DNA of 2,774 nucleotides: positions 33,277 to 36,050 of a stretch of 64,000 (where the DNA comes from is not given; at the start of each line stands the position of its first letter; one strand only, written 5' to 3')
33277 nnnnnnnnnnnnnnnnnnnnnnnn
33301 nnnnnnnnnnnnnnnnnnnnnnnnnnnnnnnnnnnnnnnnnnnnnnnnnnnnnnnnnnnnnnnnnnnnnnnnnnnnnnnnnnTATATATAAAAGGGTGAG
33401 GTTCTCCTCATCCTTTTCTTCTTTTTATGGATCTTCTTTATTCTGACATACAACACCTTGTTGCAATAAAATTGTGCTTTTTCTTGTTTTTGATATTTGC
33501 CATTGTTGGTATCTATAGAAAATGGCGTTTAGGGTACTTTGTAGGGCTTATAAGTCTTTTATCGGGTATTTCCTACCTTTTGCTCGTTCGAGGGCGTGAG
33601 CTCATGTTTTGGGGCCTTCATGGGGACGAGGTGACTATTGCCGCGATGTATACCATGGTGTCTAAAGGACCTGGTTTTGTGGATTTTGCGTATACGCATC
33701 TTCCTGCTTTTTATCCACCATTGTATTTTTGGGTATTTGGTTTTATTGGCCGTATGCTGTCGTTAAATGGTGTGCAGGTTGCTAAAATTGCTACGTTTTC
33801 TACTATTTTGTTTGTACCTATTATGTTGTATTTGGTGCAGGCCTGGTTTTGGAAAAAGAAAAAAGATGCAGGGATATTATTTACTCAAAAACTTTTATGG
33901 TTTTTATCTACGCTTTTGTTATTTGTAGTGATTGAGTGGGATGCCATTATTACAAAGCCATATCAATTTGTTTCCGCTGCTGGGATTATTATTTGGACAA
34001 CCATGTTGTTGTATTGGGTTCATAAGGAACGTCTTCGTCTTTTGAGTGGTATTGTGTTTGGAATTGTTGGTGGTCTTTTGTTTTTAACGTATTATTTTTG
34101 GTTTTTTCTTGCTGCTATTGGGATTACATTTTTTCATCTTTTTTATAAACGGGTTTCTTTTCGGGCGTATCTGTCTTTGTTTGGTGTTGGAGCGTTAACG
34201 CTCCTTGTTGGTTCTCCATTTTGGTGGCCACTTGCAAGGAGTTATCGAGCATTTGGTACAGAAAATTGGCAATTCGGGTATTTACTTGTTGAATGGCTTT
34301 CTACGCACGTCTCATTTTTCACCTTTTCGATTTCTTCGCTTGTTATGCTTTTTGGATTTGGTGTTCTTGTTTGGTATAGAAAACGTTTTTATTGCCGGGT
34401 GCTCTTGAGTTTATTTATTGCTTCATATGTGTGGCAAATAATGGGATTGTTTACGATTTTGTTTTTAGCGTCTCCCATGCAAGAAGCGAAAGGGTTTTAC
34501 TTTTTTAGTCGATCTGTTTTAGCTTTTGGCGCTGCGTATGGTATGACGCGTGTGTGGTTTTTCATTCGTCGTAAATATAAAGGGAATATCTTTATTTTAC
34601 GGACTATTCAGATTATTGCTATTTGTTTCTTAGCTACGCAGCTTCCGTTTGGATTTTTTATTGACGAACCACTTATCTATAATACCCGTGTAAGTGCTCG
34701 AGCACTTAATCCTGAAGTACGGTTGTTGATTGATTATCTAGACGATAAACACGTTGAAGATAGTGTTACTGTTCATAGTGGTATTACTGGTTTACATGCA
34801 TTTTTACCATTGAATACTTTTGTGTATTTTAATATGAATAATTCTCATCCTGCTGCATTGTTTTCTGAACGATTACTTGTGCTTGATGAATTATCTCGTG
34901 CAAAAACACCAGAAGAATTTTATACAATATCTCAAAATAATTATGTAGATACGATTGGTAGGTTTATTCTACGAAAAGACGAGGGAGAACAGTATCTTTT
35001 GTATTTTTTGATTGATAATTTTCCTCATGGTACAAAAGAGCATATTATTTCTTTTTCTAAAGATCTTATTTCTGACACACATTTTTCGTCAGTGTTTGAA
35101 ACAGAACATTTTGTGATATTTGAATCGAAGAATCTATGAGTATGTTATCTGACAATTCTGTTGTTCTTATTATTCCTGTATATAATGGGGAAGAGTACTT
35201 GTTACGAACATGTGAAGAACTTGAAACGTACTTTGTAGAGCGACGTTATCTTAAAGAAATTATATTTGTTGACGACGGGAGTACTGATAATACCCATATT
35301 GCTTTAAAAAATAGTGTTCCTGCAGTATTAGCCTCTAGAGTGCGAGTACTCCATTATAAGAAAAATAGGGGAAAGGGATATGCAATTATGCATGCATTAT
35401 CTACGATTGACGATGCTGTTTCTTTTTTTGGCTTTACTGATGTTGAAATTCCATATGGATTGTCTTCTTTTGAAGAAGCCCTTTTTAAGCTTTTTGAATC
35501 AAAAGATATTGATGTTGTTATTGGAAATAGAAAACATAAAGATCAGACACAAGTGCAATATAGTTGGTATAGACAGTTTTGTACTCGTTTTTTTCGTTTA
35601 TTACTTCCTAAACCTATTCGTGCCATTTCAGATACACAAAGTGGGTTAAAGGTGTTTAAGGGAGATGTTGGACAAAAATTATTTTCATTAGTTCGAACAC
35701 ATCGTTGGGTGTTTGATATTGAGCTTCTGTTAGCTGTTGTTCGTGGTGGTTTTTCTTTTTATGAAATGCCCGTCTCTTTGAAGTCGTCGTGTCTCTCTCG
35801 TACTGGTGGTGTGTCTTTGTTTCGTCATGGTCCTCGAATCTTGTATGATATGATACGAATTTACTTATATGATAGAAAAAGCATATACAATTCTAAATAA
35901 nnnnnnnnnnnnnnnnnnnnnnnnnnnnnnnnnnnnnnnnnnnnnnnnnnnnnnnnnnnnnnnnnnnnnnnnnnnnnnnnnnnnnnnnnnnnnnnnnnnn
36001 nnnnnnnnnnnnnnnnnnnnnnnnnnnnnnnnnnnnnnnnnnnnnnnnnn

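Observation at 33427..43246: Envelope glycosylation/O-acylation island: paralogous 570-aa GT-C-like proteins bracketing GT2, two further GT-C-like proteins, MBOAT + AlgJ-like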

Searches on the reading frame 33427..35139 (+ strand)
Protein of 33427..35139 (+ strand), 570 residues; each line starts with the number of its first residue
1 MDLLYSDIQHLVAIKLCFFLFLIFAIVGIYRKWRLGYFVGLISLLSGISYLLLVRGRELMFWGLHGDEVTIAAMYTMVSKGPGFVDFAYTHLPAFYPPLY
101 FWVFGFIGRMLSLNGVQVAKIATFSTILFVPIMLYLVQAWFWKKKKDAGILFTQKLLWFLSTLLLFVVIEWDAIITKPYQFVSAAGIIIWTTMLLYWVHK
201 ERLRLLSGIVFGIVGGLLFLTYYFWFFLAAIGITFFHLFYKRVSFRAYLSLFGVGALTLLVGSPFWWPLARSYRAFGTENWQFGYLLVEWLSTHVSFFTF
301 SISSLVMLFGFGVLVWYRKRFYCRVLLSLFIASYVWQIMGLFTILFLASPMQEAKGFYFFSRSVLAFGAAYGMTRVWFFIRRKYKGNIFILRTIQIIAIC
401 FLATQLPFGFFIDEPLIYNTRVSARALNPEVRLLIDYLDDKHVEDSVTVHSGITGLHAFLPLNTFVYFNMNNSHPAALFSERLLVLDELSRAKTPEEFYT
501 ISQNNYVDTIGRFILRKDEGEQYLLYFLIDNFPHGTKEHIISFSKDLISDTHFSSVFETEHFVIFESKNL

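Call 3: search_protein_families(library=pfam, proteins=[window:33427-35139:+], max_evalue=1)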
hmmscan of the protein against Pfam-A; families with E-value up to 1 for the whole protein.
window:33427-35139:+ (570 aa): 2 families
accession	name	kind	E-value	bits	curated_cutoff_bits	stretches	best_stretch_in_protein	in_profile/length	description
PF12250.14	AftA_N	-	0.00052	19.3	26.7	1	59-344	90-366/429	Arabinofuranosyltransferase N terminal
PF12249.13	AftA_C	-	0.073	13.2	25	1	451-554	56-165/177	Arabinofuranosyltransferase A C terminal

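Call 4: search_protein_families(library=ncbifam, proteins=[window:33427-35139:+], max_evalue=1)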
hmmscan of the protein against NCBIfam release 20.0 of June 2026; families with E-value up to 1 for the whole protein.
window:33427-35139:+ (570 aa): 1 family
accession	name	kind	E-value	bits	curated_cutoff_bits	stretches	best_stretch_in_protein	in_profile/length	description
NF007828.0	PRK10537.1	equivalog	0.44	9.5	425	1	148-223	86-161/403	voltage-gated potassium channel protein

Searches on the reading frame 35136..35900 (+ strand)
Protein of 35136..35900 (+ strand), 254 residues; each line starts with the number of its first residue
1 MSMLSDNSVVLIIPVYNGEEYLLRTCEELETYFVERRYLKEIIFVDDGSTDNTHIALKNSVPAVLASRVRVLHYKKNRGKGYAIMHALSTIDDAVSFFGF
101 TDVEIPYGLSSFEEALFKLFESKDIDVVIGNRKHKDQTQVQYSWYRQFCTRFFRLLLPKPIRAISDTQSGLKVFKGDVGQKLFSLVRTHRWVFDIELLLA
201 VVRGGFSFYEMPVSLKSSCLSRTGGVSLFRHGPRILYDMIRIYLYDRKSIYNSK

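Call 3: search_protein_families(library=pfam, proteins=[window:35136-35900:+], max_evalue=1)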
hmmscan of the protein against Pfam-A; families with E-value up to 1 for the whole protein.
window:35136-35900:+ (254 aa): 3 families
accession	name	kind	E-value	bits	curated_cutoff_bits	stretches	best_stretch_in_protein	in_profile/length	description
PF00535.33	Glycos_transf_2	-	1.4e-18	67.8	23.3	1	11-156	2-135/168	Glycosyl transferase family 2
PF10111.15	Glyco_tranf_2_2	-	0.016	15.1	27.3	1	11-127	2-113/276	Glycosyltransferase like family 2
PF13704.12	Glyco_tranf_2_4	-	0.036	15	27.5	1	39-87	19-64/98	Glycosyl transferase family 2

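Call 4: search_protein_families(library=ncbifam, proteins=[window:35136-35900:+], max_evalue=1)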
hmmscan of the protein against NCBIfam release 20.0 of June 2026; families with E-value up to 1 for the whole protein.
window:35136-35900:+ (254 aa): 17 families
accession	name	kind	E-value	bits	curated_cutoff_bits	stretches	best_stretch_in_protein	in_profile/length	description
TIGR03937.1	PgaC_IcaA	equivalog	2.7e-09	36.5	422.3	1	7-90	45-123/407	poly-beta-1,6-N-acetyl-D-glucosamine synthase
NF047588.1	GlcsyltransPgfSStrep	equivalog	3.1e-09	36.5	500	1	9-183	3-168/308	glycosyltransferase PgfS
NF058614.1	PPMAGASynPpgS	equivalog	1.2e-08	34.7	370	1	9-238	2-218/226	polyprenyl-phospho-N-acetylgalactosaminyl synthase PpgS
NF007482.0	PRK10073.1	equivalog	1.5e-07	30.7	423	1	5-133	4-123/334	glycosyltransferase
NF010496.0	PRK13915.1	equivalog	2e-07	30.4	262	1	5-97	29-121/307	glucosyl-3-phosphoglycerate synthase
NF007986.1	PRK10714.1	equivalog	2.1e-07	30.3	529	1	8-174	7-164/316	undecaprenyl-phosphate 4-deoxy-4-formamido-L-arabinose transferase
TIGR04182.1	glyco_TIGR04182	equivalog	1.1e-06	28.3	325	1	9-241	2-216/293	S-layer glycoprotein N-glycosyltransferase AglJ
TIGR04283.1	glyco_like_mftF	equivalog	5.3e-06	26.2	182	1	11-80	3-62/221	TIGR04283 family arsenosugar biosynthesis glycosyltransferase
NF047683.1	TeichurnBiosyTuaG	equivalog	8.5e-06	25.6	400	1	7-92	6-86/252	teichuronic acid biosynthesis protein TuaG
TIGR03965.1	mycofact_glyco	equivalog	1.4e-05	24.2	280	1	6-84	73-146/467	mycofactocin biosynthesis glycosyltransferase MftF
NF038302.1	EPS_HpsE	equivalog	2e-05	23.8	300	1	11-100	5-92/307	hormogonium polysaccharide biosynthesis glycosyltransferase HpsE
NF041875.1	EPS_EpsD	equivalog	0.00023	20.7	370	1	11-83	3-70/325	exopolysaccharide biosynthesis glycosyltransferase EpsD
TIGR04440.1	glyco_TIGR04440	domain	0.00077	19.3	70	1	9-191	2-172/215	TIGR00180 family glycosyltransferase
NF041865.1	EpsU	equivalog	0.0012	17.9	700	1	10-90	42-116/394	exopolysaccharide biosynthesis GT2 family glycosyltransferase EpsU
TIGR04242.1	nodulat_NodC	equivalog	0.0037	16.3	550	1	8-89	49-128/395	chitooligosaccharide synthase NodC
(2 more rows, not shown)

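Call 45: search_solved_structures(query=window:35136-35900:+, max_evalue=0.001)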
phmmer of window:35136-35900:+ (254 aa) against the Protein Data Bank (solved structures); distinct sequences matched with E-value up to 0.001: 2.
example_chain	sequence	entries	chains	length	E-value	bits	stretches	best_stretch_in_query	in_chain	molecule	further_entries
5hea_A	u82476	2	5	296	4.1e-06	29.7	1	9-143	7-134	Putative glycosyltransferase (GalT1)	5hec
9hwj_A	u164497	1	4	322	0.00014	24.7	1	9-175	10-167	Undecaprenyl-phosphate 4-deoxy-4-formamido-L-arabinose transferase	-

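Call 72: search_protein_families(library=ncbifam, alignment_id=A5, max_evalue=0.0001)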
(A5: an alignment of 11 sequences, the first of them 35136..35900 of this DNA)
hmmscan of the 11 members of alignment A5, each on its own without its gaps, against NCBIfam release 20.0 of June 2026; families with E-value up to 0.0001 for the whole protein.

A. member 1, window:35136-35900:+ (254 aa): 11 families
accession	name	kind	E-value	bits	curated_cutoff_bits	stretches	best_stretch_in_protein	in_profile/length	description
TIGR03937.1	PgaC_IcaA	equivalog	2.7e-09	36.5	422.3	1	7-90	45-123/407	poly-beta-1,6-N-acetyl-D-glucosamine synthase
NF047588.1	GlcsyltransPgfSStrep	equivalog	3.1e-09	36.5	500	1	9-183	3-168/308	glycosyltransferase PgfS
NF058614.1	PPMAGASynPpgS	equivalog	1.2e-08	34.7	370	1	9-238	2-218/226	polyprenyl-phospho-N-acetylgalactosaminyl synthase PpgS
NF007482.0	PRK10073.1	equivalog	1.5e-07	30.7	423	1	5-133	4-123/334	glycosyltransferase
NF010496.0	PRK13915.1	equivalog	2e-07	30.4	262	1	5-97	29-121/307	glucosyl-3-phosphoglycerate synthase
NF007986.1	PRK10714.1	equivalog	2.1e-07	30.3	529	1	8-174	7-164/316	undecaprenyl-phosphate 4-deoxy-4-formamido-L-arabinose transferase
TIGR04182.1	glyco_TIGR04182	equivalog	1.1e-06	28.3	325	1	9-241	2-216/293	S-layer glycoprotein N-glycosyltransferase AglJ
TIGR04283.1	glyco_like_mftF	equivalog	5.3e-06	26.2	182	1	11-80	3-62/221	TIGR04283 family arsenosugar biosynthesis glycosyltransferase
NF047683.1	TeichurnBiosyTuaG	equivalog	8.5e-06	25.6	400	1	7-92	6-86/252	teichuronic acid biosynthesis protein TuaG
TIGR03965.1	mycofact_glyco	equivalog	1.4e-05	24.2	280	1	6-84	73-146/467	mycofactocin biosynthesis glycosyltransferase MftF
NF038302.1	EPS_HpsE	equivalog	2e-05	23.8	300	1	11-100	5-92/307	hormogonium polysaccharide biosynthesis glycosyltransferase HpsE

B. families by the number of members that match (of 11 scanned): 27 families (the first 25 are shown)
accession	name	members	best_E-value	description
NF058614.1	PPMAGASynPpgS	11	1.3e-16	polyprenyl-phospho-N-acetylgalactosaminyl synthase PpgS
NF007482.0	PRK10073.1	11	1.4e-15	glycosyltransferase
NF038302.1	EPS_HpsE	11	6.5e-11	hormogonium polysaccharide biosynthesis glycosyltransferase HpsE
NF047588.1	GlcsyltransPgfSStrep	10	6.7e-24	glycosyltransferase PgfS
NF007986.1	PRK10714.1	10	1.5e-20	undecaprenyl-phosphate 4-deoxy-4-formamido-L-arabinose transferase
TIGR03937.1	PgaC_IcaA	10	1.8e-14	poly-beta-1,6-N-acetyl-D-glucosamine synthase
NF041875.1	EPS_EpsD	8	4.8e-15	exopolysaccharide biosynthesis glycosyltransferase EpsD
TIGR03965.1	mycofact_glyco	8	1.3e-13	mycofactocin biosynthesis glycosyltransferase MftF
TIGR04283.1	glyco_like_mftF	8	1.8e-13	TIGR04283 family arsenosugar biosynthesis glycosyltransferase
TIGR04182.1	glyco_TIGR04182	7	2.6e-18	S-layer glycoprotein N-glycosyltransferase AglJ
NF047683.1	TeichurnBiosyTuaG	7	6.2e-12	teichuronic acid biosynthesis protein TuaG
NF010496.0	PRK13915.1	6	3e-12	glucosyl-3-phosphoglycerate synthase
NF041391.1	DPhHxTase_Halo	5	2.2e-14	dolichyl-phosphate hexose transferase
TIGR03111.1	glyc2_xrt_Gpos1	4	3.4e-09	TIGR03111 family XrtG-associated glycosyltransferase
NF050050.1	ProtGlycPglI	3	4.7e-09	GalNAc(5)-diNAcBac-PP-undecaprenol beta-1,3-glucosyltransferase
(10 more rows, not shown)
